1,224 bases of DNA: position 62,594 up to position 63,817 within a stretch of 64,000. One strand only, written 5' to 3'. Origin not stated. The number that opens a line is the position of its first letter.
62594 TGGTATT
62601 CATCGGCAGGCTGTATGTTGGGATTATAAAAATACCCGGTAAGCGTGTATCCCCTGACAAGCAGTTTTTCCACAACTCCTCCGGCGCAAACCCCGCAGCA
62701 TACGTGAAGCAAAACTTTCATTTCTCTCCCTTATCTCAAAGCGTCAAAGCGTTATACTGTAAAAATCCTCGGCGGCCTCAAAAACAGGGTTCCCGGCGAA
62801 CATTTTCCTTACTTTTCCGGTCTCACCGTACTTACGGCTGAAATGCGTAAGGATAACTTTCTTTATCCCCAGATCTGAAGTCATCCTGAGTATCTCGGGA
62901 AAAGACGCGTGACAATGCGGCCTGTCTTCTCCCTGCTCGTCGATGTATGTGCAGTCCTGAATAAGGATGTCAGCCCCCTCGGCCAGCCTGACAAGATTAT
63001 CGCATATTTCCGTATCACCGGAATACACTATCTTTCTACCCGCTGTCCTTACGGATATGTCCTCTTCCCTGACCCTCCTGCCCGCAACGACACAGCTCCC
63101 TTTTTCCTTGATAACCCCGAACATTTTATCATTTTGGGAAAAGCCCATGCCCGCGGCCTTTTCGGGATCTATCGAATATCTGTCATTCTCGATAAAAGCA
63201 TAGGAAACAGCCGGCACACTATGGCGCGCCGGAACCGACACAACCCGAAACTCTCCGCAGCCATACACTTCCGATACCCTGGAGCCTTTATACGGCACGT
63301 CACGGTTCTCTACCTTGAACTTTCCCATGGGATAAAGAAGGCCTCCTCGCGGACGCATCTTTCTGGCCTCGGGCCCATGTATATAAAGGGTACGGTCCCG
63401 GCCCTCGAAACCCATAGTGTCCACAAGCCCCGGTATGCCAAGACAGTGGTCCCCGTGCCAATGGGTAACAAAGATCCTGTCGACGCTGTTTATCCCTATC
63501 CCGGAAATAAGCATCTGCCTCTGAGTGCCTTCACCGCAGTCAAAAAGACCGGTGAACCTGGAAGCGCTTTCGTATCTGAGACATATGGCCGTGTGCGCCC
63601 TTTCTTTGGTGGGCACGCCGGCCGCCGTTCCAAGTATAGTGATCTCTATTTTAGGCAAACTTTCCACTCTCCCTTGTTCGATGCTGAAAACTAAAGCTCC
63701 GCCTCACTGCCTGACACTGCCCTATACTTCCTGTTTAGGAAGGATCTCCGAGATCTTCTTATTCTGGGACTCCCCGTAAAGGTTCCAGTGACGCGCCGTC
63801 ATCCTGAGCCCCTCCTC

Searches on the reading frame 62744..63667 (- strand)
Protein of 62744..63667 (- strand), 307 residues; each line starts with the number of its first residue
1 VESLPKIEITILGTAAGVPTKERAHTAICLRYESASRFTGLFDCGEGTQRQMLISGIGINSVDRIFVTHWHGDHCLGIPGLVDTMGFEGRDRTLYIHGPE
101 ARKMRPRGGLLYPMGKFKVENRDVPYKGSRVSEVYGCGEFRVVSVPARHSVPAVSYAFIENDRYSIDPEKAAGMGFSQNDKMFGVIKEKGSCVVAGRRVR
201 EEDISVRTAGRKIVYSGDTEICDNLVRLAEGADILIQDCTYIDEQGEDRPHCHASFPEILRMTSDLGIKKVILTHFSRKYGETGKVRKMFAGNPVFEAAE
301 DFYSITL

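Call 67: search_protein_families(library=pfam, proteins=[window:62744-63667:-], max_evalue=0.001)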
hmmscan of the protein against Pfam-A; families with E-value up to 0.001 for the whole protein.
window:62744-63667:- (307 aa): 4 families
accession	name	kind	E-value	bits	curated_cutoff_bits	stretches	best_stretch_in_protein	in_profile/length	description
PF12706.13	Lactamase_B_2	-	2.1e-17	63.8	27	2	206-276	130-200/200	Beta-lactamase superfamily domain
PF00753.33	Lactamase_B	-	7.4e-10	39.5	22.7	1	41-87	19-69/196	Metallo-beta-lactamase superfamily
PF13691.12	Lactamase_B_4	-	1.1e-08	35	27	1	17-75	4-61/63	tRNase Z endonuclease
PF23023.1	Anti-Pycsar_Apyc1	-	0.00059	19.8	50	0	35-79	27-71/250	Anti-Pycsar protein Apyc1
